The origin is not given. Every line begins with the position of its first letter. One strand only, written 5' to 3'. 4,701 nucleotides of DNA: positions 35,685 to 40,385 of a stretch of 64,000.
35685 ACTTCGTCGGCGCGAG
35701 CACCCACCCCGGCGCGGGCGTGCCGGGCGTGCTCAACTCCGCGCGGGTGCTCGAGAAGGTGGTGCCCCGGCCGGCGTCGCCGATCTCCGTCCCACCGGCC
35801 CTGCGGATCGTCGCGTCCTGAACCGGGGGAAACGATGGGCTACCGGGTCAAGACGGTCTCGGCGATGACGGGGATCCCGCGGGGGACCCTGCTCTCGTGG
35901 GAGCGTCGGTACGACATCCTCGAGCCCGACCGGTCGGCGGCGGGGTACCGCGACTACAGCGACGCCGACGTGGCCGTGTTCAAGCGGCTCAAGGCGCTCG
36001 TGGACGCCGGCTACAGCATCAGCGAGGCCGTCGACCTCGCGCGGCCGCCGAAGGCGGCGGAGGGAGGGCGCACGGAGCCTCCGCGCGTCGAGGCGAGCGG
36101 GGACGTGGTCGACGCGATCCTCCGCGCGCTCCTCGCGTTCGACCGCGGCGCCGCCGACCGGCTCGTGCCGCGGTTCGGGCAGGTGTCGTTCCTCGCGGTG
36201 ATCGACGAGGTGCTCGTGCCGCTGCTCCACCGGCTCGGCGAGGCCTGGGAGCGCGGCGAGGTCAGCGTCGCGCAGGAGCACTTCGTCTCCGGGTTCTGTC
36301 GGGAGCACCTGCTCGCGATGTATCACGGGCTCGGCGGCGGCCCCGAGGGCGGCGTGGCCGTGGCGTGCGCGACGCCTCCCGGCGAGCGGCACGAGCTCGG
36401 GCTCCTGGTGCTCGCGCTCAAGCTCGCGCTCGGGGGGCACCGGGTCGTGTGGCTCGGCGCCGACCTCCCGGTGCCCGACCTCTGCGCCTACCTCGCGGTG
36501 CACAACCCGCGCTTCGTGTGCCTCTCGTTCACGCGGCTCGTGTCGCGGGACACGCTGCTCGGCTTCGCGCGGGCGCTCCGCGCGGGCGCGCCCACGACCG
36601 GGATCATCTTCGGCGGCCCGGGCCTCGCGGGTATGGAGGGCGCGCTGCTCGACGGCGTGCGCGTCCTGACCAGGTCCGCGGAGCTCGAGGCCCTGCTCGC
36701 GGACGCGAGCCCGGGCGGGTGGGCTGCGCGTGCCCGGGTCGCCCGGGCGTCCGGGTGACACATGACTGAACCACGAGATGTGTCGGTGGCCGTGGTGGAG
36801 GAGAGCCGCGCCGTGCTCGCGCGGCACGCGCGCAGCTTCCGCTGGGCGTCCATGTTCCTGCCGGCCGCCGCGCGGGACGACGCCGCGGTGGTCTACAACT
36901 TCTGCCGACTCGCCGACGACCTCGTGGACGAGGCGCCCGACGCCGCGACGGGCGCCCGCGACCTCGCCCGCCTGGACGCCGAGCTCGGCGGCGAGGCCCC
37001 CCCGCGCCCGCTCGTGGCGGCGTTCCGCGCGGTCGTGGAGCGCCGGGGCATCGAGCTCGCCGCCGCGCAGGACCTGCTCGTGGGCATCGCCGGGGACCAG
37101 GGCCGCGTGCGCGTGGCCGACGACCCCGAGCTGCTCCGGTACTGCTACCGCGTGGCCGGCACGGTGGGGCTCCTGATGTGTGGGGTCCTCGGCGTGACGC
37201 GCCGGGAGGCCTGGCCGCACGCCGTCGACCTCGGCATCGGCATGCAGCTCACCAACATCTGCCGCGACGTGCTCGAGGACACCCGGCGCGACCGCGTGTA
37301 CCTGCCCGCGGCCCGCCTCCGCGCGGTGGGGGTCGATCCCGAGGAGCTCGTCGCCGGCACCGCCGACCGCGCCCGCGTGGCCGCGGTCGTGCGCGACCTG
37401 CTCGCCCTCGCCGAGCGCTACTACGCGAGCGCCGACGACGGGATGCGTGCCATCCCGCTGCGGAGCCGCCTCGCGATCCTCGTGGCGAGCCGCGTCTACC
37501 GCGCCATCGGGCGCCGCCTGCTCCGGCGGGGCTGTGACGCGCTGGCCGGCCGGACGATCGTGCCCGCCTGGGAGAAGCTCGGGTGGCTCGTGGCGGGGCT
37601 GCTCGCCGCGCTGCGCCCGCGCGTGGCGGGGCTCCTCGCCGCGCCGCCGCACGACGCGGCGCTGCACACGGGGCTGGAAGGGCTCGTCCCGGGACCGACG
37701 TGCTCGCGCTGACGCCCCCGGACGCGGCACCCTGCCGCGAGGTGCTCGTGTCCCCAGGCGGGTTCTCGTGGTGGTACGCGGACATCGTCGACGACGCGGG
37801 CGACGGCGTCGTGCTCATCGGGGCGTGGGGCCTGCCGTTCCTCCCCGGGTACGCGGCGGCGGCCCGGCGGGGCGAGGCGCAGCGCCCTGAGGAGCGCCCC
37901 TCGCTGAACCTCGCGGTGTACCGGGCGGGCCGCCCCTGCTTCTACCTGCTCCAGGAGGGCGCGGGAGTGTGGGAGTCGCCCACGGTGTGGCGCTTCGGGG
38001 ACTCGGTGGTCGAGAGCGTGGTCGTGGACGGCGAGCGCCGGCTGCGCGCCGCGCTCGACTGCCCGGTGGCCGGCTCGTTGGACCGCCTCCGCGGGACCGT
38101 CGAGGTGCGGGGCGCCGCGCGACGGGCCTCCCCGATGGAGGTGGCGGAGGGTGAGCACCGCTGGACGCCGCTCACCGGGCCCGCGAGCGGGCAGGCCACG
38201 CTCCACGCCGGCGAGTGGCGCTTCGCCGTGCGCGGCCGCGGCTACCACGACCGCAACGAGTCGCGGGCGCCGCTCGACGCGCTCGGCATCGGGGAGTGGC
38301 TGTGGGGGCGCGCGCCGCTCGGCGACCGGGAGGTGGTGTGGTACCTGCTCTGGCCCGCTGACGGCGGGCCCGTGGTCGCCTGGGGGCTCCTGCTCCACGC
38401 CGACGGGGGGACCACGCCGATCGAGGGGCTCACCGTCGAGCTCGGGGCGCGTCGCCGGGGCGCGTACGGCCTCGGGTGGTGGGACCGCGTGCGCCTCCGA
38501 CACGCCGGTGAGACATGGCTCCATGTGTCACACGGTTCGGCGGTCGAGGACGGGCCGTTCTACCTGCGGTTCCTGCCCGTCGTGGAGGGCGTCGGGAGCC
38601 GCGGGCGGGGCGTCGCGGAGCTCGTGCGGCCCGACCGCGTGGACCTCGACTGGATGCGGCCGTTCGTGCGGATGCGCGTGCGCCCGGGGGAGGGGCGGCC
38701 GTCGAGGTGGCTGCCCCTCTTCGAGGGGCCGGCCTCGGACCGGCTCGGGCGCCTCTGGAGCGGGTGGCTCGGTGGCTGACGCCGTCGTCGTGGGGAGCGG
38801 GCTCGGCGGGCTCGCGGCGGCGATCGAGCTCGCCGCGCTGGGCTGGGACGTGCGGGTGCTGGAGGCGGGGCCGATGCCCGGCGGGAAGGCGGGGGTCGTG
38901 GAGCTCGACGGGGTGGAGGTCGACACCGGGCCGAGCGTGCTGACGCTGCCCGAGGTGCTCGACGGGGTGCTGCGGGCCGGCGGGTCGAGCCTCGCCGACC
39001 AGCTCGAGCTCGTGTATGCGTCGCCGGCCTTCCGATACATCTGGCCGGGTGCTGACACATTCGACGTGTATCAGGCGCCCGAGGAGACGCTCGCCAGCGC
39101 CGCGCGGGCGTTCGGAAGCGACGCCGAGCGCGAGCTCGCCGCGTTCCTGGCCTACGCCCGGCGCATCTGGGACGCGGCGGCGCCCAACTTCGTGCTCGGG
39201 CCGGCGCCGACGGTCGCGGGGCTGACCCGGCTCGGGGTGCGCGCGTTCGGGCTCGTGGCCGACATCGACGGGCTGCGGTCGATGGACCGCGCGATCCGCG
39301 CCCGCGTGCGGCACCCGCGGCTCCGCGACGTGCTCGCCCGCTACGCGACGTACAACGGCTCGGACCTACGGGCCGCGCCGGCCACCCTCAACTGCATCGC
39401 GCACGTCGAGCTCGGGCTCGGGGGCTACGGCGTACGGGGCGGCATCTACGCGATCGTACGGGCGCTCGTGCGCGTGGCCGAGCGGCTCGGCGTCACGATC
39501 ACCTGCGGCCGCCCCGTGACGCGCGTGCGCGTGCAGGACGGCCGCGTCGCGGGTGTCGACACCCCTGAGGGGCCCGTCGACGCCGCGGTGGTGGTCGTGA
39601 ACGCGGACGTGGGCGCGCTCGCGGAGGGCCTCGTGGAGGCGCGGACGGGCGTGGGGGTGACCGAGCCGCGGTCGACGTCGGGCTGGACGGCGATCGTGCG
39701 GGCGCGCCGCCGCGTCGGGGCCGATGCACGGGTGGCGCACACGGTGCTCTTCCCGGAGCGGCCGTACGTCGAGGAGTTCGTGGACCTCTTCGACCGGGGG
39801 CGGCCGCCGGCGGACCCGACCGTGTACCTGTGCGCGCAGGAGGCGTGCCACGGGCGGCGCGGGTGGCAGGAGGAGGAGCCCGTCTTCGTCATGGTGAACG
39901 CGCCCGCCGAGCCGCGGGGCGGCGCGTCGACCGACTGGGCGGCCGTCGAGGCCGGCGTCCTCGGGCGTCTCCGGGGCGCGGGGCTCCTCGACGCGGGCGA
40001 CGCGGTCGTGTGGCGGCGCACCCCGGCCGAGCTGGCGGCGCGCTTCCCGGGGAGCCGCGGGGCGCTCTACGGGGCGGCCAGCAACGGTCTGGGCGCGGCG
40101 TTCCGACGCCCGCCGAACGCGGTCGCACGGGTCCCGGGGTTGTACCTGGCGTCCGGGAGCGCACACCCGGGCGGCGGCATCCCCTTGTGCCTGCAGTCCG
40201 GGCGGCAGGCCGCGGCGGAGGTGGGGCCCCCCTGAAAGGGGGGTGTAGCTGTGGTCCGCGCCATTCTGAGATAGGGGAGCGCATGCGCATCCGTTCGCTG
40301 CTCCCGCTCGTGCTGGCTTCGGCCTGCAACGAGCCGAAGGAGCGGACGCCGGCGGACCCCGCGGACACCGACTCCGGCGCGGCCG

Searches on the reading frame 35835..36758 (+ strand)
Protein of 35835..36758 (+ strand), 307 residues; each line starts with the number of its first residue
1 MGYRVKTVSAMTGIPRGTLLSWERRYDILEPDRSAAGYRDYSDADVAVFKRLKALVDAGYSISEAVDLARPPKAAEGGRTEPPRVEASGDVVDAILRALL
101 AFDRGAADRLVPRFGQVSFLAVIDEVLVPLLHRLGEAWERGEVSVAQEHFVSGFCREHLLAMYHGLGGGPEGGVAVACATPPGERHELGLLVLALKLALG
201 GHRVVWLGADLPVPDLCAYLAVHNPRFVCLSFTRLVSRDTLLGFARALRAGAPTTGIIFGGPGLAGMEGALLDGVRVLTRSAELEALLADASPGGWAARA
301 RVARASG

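Call 6: search_protein_families(library=pfam, proteins=[window:35835-36758:+], max_evalue=0.001)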
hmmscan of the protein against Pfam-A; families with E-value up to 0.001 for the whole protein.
window:35835-36758:+ (307 aa): 4 families
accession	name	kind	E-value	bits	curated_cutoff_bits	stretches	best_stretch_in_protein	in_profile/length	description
PF13411.12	MerR_1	-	1.6e-15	57.4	21.6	1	3-68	1-65/69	MerR HTH family regulatory protein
PF02607.22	B12-binding_2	-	7.3e-12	45.7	23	1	92-155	2-66/74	B12 binding domain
PF02310.24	B12-binding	-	2.2e-09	37.6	32.1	1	176-272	3-99/121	B12 binding domain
PF00376.29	MerR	-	6.2e-06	26.4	28.2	1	5-41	2-38/38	MerR family regulatory protein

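Call 14: find_related_loci(query=window:35835-36758:+, collection=genome_contigs, flank=6000)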
Query window:35835-36758:+ (307 aa) in genome_contigs; peptide patterns used: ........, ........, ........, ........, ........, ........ (x = any residue, [..] = any of these).
599 stretches matched a pattern (row limit reached: there are more); 6 encode a relative of the query (tblastn E <= 1e-3); 6 distinct loci.
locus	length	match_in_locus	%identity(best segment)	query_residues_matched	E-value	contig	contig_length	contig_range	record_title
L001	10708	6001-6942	69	1-296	6e-129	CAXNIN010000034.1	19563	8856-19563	MAG: Myxococcota bacterium isolate ME-09jul19-40 genome assembly, contig: ME-09jul19-C3765, whole genome shotgun sequenc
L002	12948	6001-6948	65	1-306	5e-116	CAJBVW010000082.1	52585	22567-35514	MAG: uncultured proteobacterium isolate Loc081215-6m_bin-0725 genome assembly, contig: bin-0725:082/611, whole genome sh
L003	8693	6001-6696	31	3-233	2e-22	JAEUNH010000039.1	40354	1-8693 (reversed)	MAG: Rhodocyclaceae bacterium isolate new MAG-168 k141_2307487, whole genome shotgun sequence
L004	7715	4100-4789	30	5-233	2e-21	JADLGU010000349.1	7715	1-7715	MAG: Rhodocyclaceae bacterium isolate SJ453 c_000001506452, whole genome shotgun sequence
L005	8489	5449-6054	37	4-208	9e-21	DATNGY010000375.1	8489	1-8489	MAG TPA_asm: Solirubrobacteraceae bacterium isolate SMAG_U11333 k141_243582, whole genome shotgun sequence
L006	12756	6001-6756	33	4-265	3e-26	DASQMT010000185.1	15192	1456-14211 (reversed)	MAG TPA_asm: Solirubrobacteraceae bacterium isolate SMAG_U10756 k141_283508, whole genome shotgun sequence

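Call 24: find_related_loci(query=A1, collection=genome_contigs, flank=6000)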
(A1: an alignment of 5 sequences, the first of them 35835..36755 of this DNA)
Query A1 (307 aa) in genome_contigs; peptide patterns used: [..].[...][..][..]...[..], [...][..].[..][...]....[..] (x = any residue, [..] = any of these).
600 stretches matched a pattern (row limit reached: there are more); 548 encode a relative of the query (tblastn E <= 1e-3); the best 80 are kept; 80 distinct loci.
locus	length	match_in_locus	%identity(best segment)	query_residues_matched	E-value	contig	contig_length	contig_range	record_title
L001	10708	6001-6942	69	1-296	1e-127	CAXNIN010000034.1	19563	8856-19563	MAG: Myxococcota bacterium isolate ME-09jul19-40 genome assembly, contig: ME-09jul19-C3765, whole genome shotgun sequenc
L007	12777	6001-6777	35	3-261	5e-45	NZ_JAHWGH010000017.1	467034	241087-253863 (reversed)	Bacillus sp. MCCB 382 NODE_17_length_466936_cov_18.817518, whole genome shotgun sequence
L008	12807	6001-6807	35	3-269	8e-45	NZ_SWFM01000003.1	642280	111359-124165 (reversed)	Pseudalkalibacillus hwajinpoensis strain Y2 NODE_3_length_642280_cov_11.938533, whole genome shotgun sequence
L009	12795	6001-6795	35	3-265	3e-43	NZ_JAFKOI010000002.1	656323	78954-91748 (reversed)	Bacillus sp. NTK071 NODE_2_length_656323_cov_50.728670, whole genome shotgun sequence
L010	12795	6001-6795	35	3-267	3e-43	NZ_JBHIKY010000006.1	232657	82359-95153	Alteribacillus sp. HJP-4 Scaffold6, whole genome shotgun sequence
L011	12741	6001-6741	37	3-249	4e-42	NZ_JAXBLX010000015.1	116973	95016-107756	Halalkalibacter kiskunsagensis strain DSM 29791 NODE_15_length_116973_cov_82.740462, whole genome shotgun sequence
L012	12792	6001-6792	34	3-267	3e-42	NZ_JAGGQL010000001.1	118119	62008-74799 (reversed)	Bacillus sp. ISL-37 ISL37_2, whole genome shotgun sequence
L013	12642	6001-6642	40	3-216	5e-42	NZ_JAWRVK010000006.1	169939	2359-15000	Halalkalibacter flavus strain HR 1-10 NODE_6_length_169939_cov_115.078540, whole genome shotgun sequence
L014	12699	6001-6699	35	3-235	4e-42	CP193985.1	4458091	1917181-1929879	Lysinibacillus sphaericus strain BKU_1 chromosome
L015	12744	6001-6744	33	3-250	4e-42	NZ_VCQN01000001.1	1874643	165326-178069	Bacillus sp. BHET2 NODE_1_length_1874643_cov_50.3494, whole genome shotgun sequence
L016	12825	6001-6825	34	3-272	2e-41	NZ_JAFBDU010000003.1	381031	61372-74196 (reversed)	Metabacillus crassostreae strain DSM 24486 Ga0454033_03, whole genome shotgun sequence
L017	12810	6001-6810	34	3-271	1e-41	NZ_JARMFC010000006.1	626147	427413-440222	Fictibacillus nanhaiensis strain NRS-1152 NRS-1152_S1513_genome_contig_0000006, whole genome shotgun sequence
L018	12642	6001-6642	40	3-216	2e-41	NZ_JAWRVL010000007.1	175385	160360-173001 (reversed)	Halalkalibacter lacteus strain J-A-003 NODE_7_length_175385_cov_107.017221, whole genome shotgun sequence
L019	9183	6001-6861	33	3-296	1e-41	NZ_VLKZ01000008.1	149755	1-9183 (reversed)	Halalkalibacter nanhaiisediminis strain CGMCC 1.10116 IQ10DRAFT_scaffold00008.8, whole genome shotgun sequence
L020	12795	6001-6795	33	3-268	1e-41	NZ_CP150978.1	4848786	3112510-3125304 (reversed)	Heyndrickxia sp. MSNUG chromosome, complete genome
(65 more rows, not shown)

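Call 26: find_related_loci(query=A2, collection=metagenome_contigs, flank=6000)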
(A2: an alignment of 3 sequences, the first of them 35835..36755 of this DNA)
Query A2 (307 aa) in metagenome_contigs; peptide patterns used: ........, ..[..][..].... (x = any residue, [..] = any of these).
578 stretches matched a pattern; 470 encode a relative of the query (tblastn E <= 1e-3); the best 80 are kept; 80 distinct loci.
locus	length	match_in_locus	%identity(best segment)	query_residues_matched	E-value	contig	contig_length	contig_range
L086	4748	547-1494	65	1-307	1e-108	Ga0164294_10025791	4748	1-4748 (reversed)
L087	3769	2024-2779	53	1-252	1e-79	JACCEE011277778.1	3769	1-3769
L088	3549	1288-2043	52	1-252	5e-77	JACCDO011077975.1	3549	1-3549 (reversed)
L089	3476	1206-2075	42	1-284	1e-65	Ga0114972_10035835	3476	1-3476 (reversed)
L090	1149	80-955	42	3-290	2e-64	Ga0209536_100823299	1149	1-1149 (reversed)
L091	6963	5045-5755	42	1-232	8e-54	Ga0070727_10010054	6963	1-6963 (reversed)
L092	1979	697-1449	37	4-242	4e-40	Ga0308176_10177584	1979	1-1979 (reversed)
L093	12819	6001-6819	36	2-280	9e-40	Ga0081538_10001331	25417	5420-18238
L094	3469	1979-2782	41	2-278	6e-39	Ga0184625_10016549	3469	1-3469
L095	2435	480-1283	38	2-278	4e-39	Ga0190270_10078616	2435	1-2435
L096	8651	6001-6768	37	2-264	7e-39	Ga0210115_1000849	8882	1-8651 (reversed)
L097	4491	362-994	40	2-213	2e-38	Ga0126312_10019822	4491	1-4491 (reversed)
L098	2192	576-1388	36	3-261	8e-38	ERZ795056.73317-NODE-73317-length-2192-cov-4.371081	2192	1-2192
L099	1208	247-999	36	4-242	5e-39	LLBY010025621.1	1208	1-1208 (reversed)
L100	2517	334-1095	38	3-266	1e-37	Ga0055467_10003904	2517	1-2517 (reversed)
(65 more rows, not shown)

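Call 51: search_solved_structures(query=window:35835-36755:+, max_evalue=0.001, show_alignments=2)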
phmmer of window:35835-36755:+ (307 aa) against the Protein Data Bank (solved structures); distinct sequences matched with E-value up to 0.001: 13.
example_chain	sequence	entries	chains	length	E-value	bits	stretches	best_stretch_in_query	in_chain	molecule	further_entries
3whp_A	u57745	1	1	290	5.3e-29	104.9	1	3-231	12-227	Probable transcriptional regulator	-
5c8d_A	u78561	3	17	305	5.7e-29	104.8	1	3-231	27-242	Light-dependent transcriptional regulator CarH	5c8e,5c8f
8c31_A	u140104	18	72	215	1.5e-19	73.9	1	92-263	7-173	Probable transcriptional regulator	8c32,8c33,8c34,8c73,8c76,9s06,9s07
5c8a_A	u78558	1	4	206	1.7e-19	73.7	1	93-263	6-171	Light-dependent transcriptional regulator CarH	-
8c35_A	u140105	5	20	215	2.1e-19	73.4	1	92-263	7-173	Probable transcriptional regulator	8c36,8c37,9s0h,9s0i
8jbs_A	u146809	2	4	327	3.7e-14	56.2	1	29-235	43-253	Putative cobalamin binding protein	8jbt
2jml_A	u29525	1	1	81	1.3e-09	41.2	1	2-70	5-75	DNA BINDING DOMAIN/TRANSCRIPTIONAL REGULATOR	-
8j2x_A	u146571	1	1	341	9.9e-09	38.4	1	96-261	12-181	Cobalamin-binding protein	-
8j2w_A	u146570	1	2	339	1e-08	38.3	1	96-261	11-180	Cobalamin-binding protein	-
8j2y_A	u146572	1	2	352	2.8e-05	27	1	117-220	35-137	GGDEF domain-containing protein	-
4jgi_A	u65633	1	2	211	0.00035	23.4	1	96-252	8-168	Putative uncharacterized protein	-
7te2_A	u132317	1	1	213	0.00058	22.7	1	105-204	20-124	AerR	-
8ssd_A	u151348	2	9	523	0.00059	22.7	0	171-264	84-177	Methionine synthase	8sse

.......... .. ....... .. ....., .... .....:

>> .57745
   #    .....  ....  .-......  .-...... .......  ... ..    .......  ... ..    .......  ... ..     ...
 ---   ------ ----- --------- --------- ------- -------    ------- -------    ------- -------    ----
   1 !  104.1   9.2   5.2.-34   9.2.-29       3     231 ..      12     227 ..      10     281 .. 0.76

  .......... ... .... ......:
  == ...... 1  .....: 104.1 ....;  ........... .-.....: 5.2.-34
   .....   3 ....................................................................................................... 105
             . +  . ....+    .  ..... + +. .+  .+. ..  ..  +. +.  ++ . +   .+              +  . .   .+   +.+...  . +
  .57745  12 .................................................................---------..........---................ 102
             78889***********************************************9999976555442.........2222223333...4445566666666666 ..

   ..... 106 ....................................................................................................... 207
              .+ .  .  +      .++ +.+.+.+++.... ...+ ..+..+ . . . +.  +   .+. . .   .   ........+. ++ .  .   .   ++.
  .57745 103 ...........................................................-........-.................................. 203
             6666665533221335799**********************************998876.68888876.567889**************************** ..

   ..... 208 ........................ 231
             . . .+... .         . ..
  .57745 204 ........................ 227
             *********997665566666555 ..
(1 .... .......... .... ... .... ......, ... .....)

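Call 52: search_dna_similar(query=window:35835-36755:+, collection=plasmids, mode=protein, max_rows=25)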
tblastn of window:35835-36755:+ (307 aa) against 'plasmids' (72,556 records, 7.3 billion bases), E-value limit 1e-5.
Records with a match: 56; places in all: 58; records where one place covers at least 80% of the query: 3.
Best place of each record, by identity: <60% 56.
By first word of the organism name: Thermus 32; Vibrio 5; Streptomyces 4; Caballeronia 3; Persicobacter 2; Aeromonas 2; Allorhizobium 1; Eleftheria 1; Azoarcus 1; Rhizobium 1; and 4 more.
By predicted mobility (MOB-suite, as given by PLSDB): non-mobilizable 52; mobilizable 4.
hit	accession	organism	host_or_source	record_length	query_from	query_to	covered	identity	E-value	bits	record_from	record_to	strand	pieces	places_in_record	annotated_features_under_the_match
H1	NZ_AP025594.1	Thermus brockianus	-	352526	3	231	75%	36.4%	4e-21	100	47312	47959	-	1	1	MerR family transcriptional regulator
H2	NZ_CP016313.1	Thermus brockianus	whole organism,environmental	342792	3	231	75%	36.4%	8e-21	100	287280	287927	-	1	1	MerR family transcriptional regulator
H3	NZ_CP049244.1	Allorhizobium pseudoryzae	cell culture,soil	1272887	13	278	87%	31.2%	1e-14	82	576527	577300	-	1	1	none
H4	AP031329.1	Thermus thermophilus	-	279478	3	218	70%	37.8%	7e-21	100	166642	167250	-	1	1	carH: HTH-type transcriptional repressor CarH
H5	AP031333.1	Thermus thermophilus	-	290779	3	218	70%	37.8%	7e-21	100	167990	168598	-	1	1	carH: HTH-type transcriptional repressor CarH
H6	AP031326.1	Thermus thermophilus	-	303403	3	218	70%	37.8%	7e-21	100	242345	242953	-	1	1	carH: HTH-type transcriptional repressor CarH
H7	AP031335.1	Thermus thermophilus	-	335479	3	218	70%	37.8%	7e-21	100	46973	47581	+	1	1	carH: HTH-type transcriptional repressor CarH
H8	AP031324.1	Thermus thermophilus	-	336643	3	218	70%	37.8%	7e-21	100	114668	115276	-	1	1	carH: HTH-type transcriptional repressor CarH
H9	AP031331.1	Thermus thermophilus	-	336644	3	218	70%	37.8%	7e-21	100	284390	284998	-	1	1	carH: HTH-type transcriptional repressor CarH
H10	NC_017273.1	Thermus thermophilus SG0.5JP17-16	-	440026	3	218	70%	37.8%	7e-21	100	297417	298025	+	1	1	MerR family transcriptional regulator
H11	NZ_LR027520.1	Thermus thermophilus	-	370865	3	231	75%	34.9%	4e-20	98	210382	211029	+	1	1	MerR family transcriptional regulator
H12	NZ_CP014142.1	Thermus parvatiensis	-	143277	3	218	70%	37.0%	1e-21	102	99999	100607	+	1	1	carH: HTH-type transcriptional repressor CarH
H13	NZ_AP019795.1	Thermus thermophilus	-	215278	3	218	70%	37.0%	1e-21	102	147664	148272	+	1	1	carH: HTH-type transcriptional repressor CarH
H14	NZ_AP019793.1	Thermus thermophilus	-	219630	3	218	70%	37.0%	1e-21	102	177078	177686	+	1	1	carH: HTH-type transcriptional repressor CarH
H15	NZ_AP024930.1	Thermus thermophilus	-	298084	3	218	70%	37.0%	1e-21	102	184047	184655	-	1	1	carH: HTH-type transcriptional repressor CarH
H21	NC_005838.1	Thermus thermophilus HB27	-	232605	3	218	70%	36.5%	1e-20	99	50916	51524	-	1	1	carH: HTH-type transcriptional repressor CarH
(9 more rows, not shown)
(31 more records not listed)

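Call 53: get_annotated_region(hit=H21, flank=2000)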
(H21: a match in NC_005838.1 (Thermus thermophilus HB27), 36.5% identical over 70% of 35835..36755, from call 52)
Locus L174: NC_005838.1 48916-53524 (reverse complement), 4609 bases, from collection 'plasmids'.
description: Thermus thermophilus HB27 plasmid pTT27, complete sequence
organism: Thermus thermophilus HB27 (NCBI taxid 262724)
taxonomy: Bacteria; Deinococcota; Deinococci; Thermales; Thermaceae; Thermus; Thermus thermophilus; Thermus thermophilus HB27
host: -; source: -; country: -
typing (MOB-suite, as given by PLSDB): non-mobilizable; replicon rep_cluster_1121
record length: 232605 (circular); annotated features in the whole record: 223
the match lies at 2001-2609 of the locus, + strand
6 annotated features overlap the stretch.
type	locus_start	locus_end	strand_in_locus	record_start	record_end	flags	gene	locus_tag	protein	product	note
CDS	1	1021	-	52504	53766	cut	phr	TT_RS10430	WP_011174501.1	deoxyribodipyrimidine photo-lyase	-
CDS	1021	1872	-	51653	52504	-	-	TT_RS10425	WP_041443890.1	phytoene/squalene synthase family protein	GO:0008299 - isoprenoid biosynthetic process [Evidence IEA]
CDS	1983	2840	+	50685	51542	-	carH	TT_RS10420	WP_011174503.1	HTH-type transcriptional repressor CarH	-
CDS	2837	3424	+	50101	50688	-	ldrP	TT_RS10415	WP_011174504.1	transcriptional regulator LdrP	-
CDS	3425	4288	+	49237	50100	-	-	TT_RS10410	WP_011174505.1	complex I NDUFA9 subunit family protein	-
CDS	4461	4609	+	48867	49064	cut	-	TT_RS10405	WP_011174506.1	DUF4926 domain-containing protein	-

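Call 58: search_protein_families(library=ncbifam, proteins=[window:35835-36758:+], max_evalue=0.001)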
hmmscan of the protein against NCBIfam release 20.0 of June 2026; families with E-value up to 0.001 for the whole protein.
window:35835-36758:+ (307 aa): 5 families
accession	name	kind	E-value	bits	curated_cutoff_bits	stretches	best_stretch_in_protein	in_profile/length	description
NF052513.1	TransRegCarH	equivalog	5.2e-38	130.9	400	1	3-267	7-254/274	HTH-type transcriptional repressor CarH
NF011617.0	PRK15043.1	equivalog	1.3e-07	31.1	417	1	3-64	4-65/243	HTH-type transcriptional regulator MlrA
NF041849.1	trans_regNmlR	equivalog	6.2e-05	23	175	1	5-68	3-66/117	stress response transcriptional regulator NmlR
TIGR02051.1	MerR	equivalog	0.00018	21.7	150.85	1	9-68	6-65/124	mercury resistance transcriptional regulator MerR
NF047375.1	HeatShock_HspR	equivalog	0.00057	19.8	105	1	3-59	4-60/92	heat shock protein transcriptional repressor HspR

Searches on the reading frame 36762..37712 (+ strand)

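Call 6: search_protein_families(library=pfam, proteins=[window:36762-37712:+], max_evalue=0.001)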
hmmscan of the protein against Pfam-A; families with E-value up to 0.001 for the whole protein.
window:36762-37712:+ (316 aa): 1 family
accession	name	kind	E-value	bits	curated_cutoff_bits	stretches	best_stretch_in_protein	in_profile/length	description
PF00494.24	SQS_PSY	-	3.3e-65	220.9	26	1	20-270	2-262/263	Squalene/phytoene synthase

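Call 58: search_protein_families(library=ncbifam, proteins=[window:36762-37712:+], max_evalue=0.001)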
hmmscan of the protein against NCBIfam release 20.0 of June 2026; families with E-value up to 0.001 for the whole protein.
window:36762-37712:+ (316 aa): 5 families
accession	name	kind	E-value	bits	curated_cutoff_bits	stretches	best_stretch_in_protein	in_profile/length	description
NF045921.1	PhytnSynCrtBRhod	equivalog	9.1e-59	199.4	500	1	12-297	7-297/307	15-cis-phytoene synthase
TIGR03465.1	HpnD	equivalog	8.2e-51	172.6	278.6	1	20-277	3-262/267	presqualene diphosphate synthase HpnD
NF042419.1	Phyto_syn_CrtB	equivalog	7.4e-50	170.2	480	1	12-290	4-293/306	15-cis-phytoene synthase CrtB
TIGR03464.1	HpnC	equivalog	1.6e-42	145.9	250.45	1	22-280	5-266/267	squalene synthase HpnC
NF045686.1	PhytoSynCyanob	equivalog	2.2e-38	132.1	550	1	12-282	21-306/310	15-cis-phytoene synthase CrtB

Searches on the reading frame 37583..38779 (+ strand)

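Call 6: search_protein_families(library=pfam, proteins=[window:37583-38779:+], max_evalue=0.001)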
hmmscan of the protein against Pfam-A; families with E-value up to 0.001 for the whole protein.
window:37583-38779:+ (398 aa): 0 families

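Call 20: search_protein_families(library=pfam, proteins=[window:37709-38779:+], max_evalue=0.01)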
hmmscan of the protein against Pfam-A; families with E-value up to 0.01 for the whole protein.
window:37709-38779:+ (356 aa): 0 families

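Call 58: search_protein_families(library=ncbifam, proteins=[window:37709-38779:+], max_evalue=0.001)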
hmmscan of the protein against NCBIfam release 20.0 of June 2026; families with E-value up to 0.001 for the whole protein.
window:37709-38779:+ (356 aa): 1 family
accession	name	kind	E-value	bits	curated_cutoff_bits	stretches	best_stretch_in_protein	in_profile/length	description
NF045922.1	CarotHydtaseCrtCRhod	equivalog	7.7e-13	48.4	400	1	37-324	2-271/278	carotenoid 1,2-hydratase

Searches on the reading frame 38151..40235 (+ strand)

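Call 6: search_protein_families(library=pfam, proteins=[window:38151-40235:+], max_evalue=0.001)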
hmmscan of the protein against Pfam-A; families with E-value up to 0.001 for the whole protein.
window:38151-40235:+ (694 aa): 6 families
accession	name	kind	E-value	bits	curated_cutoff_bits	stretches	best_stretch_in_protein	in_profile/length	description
PF01593.30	Amino_oxidase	-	3.4e-21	76.5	19.8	1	218-497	1-266/443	Flavin containing amine oxidoreductase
PF13450.12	NAD_binding_8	-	1.5e-10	41.6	21.9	1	213-266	1-54/68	NAD(P)-binding Rossmann-like domain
PF01266.30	DAO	-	5.7e-10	39.7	27.9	1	210-507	1-234/353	FAD dependent oxidoreductase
PF00890.30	FAD_binding_2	-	5.6e-05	22.9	20.4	1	210-245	1-36/414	FAD binding domain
PF03486.20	HI0933_like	-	9.3e-05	22.4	50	0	210-246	2-38/244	HI0933-like protein Rossmann domain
PF07992.20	Pyr_redox_2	-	0.00051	20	26.1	0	210-245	2-38/291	Pyridine nucleotide-disulphide oxidoreductase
